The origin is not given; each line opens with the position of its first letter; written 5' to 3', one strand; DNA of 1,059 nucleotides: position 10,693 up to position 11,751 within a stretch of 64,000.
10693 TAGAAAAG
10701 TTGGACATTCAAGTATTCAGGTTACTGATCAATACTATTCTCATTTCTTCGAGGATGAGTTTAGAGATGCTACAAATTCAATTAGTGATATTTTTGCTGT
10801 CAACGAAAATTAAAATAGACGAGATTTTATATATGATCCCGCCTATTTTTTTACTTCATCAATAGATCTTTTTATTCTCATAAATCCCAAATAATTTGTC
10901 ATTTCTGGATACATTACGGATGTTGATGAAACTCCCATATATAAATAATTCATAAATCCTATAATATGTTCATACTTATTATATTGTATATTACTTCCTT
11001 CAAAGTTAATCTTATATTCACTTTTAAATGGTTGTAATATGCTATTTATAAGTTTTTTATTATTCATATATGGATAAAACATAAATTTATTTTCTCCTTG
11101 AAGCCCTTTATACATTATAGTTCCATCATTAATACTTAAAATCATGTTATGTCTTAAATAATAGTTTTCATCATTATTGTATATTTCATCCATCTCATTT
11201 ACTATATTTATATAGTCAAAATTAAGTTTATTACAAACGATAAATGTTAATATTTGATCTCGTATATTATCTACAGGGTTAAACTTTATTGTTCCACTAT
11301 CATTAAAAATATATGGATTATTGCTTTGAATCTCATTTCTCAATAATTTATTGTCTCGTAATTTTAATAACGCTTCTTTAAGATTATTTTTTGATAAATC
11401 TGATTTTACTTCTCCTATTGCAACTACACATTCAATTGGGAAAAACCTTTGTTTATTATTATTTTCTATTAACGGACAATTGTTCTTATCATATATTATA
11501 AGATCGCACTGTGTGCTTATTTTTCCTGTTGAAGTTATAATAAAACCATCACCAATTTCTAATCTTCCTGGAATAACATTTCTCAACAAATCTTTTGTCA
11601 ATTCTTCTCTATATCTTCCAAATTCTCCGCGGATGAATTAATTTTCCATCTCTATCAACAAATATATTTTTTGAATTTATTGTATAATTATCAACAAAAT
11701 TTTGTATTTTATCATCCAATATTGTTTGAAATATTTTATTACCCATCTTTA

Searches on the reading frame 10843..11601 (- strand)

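Call 73: search_protein_families(library=pfam, proteins=[window:10843-11601:-], max_evalue=0.001)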
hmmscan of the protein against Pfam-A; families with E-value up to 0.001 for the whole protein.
window:10843-11601:- (252 aa): 1 family
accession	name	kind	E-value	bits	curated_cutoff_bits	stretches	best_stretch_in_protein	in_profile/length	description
PF20247.3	DUF6602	-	2.7e-20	72.6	27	1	2-83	21-100/104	Domain of unknown function (DUF6602)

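Call 124: search_protein_families(library=padloc, proteins=[window:10843-11601:-], max_evalue=0.001)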
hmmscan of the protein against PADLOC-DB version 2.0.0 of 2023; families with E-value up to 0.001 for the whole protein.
window:10843-11601:- (252 aa): 3 families
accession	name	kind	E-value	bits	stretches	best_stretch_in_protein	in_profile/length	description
PDLC01495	PD_DExK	-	6.7e-29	98.1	1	3-83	39-119/123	"CAS-I,CAS-II,CAS-III,CAS-IV,CAS-V,CAS-VI; associated"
PDLC01051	NucC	-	2.6e-18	64.6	1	3-77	48-120/243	NucC nuclease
PDLC00745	Effector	-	2.7e-17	61.3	1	4-87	45-128/244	Endonuclease (NucC)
